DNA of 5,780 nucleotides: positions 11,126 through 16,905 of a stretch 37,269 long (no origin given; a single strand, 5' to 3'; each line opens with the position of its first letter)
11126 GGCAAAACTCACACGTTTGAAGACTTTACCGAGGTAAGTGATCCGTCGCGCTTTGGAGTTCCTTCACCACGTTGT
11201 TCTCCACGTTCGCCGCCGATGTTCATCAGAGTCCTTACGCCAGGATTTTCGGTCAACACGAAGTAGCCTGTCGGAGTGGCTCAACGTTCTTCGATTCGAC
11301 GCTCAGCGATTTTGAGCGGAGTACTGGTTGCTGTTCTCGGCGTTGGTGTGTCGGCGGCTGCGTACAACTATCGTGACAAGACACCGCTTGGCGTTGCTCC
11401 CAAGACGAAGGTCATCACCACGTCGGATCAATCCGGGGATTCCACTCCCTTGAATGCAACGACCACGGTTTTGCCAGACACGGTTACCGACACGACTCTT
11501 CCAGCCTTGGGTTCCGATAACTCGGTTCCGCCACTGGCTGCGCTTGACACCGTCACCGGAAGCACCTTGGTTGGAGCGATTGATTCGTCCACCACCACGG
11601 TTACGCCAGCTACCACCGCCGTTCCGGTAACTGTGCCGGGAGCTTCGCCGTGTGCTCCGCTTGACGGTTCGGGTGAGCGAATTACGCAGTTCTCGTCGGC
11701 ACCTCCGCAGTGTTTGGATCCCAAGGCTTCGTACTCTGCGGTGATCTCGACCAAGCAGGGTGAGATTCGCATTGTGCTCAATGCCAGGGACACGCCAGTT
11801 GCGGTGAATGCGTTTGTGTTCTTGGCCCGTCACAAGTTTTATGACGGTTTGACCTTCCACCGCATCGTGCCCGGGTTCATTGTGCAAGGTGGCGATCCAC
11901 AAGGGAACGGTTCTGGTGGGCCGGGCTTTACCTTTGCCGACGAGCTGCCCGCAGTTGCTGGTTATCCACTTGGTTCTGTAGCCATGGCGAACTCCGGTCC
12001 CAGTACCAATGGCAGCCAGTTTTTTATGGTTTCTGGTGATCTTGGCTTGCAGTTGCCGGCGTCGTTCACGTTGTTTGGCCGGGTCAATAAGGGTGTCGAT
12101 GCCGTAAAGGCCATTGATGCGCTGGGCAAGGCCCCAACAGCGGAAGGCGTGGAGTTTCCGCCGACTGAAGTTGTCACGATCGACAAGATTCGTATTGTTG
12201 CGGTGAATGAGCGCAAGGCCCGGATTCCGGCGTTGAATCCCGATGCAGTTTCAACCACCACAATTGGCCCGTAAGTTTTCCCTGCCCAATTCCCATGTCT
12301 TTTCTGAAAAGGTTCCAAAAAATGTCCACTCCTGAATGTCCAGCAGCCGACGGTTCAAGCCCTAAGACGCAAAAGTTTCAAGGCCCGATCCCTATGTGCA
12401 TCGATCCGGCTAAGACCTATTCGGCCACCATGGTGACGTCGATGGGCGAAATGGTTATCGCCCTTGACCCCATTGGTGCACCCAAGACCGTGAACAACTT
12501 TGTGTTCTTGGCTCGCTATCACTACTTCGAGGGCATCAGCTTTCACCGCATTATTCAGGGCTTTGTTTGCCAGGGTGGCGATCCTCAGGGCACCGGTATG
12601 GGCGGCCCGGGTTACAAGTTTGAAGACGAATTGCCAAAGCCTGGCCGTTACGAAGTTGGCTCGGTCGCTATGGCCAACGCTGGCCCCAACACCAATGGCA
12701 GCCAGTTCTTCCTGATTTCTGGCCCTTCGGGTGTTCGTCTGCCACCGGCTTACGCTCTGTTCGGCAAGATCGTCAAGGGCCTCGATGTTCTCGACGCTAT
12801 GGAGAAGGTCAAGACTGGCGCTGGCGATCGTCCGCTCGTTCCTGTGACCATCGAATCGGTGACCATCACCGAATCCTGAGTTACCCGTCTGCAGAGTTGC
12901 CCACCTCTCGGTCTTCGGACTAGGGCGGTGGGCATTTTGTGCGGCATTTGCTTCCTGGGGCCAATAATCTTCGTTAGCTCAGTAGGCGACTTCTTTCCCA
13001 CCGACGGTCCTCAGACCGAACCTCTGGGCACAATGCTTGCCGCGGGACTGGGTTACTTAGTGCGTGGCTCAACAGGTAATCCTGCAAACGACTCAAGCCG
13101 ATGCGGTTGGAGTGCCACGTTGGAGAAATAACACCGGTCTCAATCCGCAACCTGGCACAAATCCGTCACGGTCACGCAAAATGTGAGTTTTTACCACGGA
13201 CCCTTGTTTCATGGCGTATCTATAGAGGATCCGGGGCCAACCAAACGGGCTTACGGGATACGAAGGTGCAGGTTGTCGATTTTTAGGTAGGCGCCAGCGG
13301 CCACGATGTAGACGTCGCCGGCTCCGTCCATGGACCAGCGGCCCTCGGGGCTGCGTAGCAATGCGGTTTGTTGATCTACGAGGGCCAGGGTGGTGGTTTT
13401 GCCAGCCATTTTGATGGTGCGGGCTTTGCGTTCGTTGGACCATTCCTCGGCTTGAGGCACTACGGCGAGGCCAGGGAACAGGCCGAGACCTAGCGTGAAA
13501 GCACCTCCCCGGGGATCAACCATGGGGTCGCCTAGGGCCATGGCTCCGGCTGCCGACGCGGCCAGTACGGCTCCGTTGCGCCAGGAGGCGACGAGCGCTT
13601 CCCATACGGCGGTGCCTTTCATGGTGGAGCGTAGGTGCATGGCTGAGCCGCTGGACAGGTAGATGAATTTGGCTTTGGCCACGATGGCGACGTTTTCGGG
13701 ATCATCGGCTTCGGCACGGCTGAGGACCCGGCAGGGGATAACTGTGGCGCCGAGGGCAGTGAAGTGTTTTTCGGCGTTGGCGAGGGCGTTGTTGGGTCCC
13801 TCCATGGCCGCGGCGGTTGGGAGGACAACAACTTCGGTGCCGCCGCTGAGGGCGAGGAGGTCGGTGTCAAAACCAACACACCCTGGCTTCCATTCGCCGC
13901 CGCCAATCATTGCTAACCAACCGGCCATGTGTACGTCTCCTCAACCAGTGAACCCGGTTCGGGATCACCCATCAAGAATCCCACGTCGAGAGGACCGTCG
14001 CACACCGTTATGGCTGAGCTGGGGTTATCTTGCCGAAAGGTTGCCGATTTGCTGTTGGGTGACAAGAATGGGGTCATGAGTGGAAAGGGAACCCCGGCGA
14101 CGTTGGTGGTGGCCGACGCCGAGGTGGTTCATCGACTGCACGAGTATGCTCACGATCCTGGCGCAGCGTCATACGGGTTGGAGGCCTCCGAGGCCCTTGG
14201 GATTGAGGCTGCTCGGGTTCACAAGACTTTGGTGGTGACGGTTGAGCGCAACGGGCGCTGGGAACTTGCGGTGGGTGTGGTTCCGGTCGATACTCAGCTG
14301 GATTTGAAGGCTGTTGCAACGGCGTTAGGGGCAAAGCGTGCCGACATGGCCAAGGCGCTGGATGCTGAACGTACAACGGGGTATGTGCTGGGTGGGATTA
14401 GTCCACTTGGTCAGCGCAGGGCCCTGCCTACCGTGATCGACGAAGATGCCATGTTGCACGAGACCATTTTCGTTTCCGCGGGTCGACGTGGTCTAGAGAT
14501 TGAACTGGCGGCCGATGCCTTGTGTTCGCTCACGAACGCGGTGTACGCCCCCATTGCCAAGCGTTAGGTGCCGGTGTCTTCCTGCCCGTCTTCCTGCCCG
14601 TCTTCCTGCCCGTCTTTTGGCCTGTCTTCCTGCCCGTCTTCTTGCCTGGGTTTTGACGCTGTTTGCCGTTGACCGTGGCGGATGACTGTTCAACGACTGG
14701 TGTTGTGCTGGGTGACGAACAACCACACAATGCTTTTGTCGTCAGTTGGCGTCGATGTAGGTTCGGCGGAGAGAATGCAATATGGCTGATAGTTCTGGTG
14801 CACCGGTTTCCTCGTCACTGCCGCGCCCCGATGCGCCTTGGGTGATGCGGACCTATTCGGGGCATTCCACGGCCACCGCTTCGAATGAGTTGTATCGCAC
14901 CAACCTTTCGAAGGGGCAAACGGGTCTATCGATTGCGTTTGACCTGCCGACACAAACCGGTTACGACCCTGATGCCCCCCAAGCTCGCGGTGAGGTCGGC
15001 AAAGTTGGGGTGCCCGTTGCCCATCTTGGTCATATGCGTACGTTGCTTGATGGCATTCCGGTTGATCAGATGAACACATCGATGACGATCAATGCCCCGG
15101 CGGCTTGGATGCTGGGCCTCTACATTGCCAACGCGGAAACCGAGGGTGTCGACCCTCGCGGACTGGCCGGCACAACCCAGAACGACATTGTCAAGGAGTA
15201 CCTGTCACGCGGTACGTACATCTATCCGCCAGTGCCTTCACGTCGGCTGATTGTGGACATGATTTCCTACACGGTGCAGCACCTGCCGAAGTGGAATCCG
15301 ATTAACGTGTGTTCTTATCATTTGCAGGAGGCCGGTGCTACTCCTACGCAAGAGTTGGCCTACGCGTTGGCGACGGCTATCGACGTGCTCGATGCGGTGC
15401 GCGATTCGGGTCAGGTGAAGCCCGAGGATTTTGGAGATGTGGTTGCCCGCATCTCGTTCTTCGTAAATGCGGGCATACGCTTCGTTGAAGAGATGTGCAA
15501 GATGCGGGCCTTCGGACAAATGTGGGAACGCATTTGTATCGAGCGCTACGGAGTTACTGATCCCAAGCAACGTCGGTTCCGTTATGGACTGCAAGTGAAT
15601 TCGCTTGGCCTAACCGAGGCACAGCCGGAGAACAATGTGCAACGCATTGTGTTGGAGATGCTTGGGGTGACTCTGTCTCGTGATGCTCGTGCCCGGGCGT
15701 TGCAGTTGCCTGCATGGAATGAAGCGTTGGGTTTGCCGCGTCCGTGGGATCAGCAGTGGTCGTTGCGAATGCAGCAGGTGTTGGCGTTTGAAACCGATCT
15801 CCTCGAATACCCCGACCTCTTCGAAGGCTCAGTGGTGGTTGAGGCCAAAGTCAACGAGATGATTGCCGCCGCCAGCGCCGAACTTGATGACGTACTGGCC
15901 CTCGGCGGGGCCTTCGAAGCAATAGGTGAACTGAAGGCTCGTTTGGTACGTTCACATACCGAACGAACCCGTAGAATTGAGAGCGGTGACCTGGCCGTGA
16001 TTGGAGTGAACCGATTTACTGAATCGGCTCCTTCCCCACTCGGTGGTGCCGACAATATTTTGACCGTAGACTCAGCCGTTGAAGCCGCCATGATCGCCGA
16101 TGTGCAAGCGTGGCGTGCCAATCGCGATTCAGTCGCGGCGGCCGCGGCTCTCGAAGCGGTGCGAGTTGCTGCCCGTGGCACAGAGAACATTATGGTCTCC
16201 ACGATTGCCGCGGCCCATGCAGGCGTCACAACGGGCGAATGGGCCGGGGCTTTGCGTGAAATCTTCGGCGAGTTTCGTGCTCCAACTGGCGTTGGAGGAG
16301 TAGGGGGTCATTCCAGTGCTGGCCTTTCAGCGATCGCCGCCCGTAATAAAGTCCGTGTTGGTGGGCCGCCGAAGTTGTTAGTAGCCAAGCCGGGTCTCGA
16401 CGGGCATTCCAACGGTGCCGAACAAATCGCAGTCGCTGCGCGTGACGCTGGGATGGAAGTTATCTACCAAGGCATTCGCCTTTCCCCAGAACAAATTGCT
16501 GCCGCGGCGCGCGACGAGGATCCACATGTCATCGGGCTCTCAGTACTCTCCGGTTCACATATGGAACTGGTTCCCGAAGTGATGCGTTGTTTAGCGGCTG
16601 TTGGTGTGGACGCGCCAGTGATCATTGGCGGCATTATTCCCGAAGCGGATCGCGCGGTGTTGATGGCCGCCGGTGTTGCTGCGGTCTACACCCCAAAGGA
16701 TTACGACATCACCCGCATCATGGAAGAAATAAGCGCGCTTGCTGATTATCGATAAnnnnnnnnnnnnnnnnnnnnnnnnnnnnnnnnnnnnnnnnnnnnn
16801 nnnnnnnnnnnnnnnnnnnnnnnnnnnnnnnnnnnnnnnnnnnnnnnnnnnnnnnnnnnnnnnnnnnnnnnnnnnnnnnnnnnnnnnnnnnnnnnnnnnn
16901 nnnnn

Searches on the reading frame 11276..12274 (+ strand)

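Call 44: search_protein_families(library=pfam, proteins=[window:11276-12274:+], max_evalue=0.00001)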
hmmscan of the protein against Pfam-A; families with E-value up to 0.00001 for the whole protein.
window:11276-12274:+ (332 aa): 1 family
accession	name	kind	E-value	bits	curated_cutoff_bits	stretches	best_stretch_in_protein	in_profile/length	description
PF00160.26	Pro_isomerase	-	6.3e-32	111.4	21.7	1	157-302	4-154/159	Cyclophilin type peptidyl-prolyl cis-trans isomerase/CLD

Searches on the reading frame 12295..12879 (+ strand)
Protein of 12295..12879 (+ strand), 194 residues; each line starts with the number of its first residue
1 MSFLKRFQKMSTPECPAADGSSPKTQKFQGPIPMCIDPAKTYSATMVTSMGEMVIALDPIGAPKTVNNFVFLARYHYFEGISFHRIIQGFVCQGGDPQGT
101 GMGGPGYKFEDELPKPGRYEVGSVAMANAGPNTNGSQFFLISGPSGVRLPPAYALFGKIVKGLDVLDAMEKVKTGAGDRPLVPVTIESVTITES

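Call 44: search_protein_families(library=pfam, proteins=[window:12295-12879:+], max_evalue=0.00001)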
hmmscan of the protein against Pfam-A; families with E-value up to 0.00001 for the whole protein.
window:12295-12879:+ (194 aa): 1 family
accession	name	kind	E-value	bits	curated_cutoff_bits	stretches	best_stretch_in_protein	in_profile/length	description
PF00160.26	Pro_isomerase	-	5.7e-37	127.8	21.7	1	45-190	3-158/159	Cyclophilin type peptidyl-prolyl cis-trans isomerase/CLD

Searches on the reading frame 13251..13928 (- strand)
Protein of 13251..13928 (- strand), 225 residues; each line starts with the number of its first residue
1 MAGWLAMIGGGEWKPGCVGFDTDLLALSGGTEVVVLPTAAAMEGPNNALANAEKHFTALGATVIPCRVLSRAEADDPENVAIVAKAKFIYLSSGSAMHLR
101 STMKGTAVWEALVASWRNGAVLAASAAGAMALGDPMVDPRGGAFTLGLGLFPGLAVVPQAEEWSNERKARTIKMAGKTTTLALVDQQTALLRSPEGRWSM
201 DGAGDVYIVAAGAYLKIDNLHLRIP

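Call 44: search_protein_families(library=pfam, proteins=[window:13251-13928:-], max_evalue=0.00001)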
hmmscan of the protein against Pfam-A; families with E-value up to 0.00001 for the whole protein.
window:13251-13928:- (225 aa): 1 family
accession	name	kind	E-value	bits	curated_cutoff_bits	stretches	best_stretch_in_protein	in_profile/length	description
PF03575.23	Peptidase_S51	-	3.5e-11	43.6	23.9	1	21-191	19-197/206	Peptidase family S51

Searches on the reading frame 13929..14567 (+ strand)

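Call 45: search_protein_families(library=pfam, proteins=[window:13929-14567:+], max_evalue=0.00001)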
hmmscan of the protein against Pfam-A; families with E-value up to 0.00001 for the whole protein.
window:13929-14567:+ (212 aa): 1 family
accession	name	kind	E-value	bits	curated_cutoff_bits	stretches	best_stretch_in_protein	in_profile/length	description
PF04073.20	tRNA_edit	-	2.4e-21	76.5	25.5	1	85-197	9-119/123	Aminoacyl-tRNA editing domain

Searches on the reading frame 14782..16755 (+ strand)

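Call 45: search_protein_families(library=pfam, proteins=[window:14782-16755:+], max_evalue=0.00001)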
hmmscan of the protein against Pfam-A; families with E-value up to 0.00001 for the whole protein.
window:14782-16755:+ (657 aa): 2 families
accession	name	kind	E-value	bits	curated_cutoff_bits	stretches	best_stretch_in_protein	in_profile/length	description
PF01642.28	MM_CoA_mutase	-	3.6e-121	405.7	22.1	1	18-496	45-512/512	Methylmalonyl-CoA mutase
PF02310.24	B12-binding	-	4.9e-23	81.7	32.1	1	531-635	2-109/121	B12 binding domain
